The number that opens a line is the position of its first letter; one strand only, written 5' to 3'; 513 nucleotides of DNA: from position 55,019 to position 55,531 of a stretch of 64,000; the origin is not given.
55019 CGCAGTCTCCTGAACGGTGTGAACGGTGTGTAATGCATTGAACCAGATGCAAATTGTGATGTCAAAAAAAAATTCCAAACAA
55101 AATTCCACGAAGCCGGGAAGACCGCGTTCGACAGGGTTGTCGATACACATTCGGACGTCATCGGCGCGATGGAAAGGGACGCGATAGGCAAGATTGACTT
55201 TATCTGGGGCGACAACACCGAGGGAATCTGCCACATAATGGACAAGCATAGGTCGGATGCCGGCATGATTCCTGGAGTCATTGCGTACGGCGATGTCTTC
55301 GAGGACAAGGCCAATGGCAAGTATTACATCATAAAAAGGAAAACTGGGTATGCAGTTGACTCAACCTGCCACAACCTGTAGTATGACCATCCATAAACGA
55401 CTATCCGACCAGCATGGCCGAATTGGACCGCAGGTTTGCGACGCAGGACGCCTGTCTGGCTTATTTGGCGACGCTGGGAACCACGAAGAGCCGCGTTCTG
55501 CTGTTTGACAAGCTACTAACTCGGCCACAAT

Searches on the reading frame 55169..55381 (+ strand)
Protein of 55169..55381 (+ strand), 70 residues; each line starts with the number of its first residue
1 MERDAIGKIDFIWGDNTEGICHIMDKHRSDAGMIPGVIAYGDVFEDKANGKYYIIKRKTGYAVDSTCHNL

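Call 65: search_protein_families(library=pfam, proteins=[window:55169-55381:+], max_evalue=0.01)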
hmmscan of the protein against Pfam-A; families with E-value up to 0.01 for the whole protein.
window:55169-55381:+ (70 aa): 1 family
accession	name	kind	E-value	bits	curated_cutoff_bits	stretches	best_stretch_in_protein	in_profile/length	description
PF18809.6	PBECR1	-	9e-07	29.8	27.6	1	1-53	2-69/104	phage-Barnase-EndoU-ColicinE5/D-RelE like nuclease1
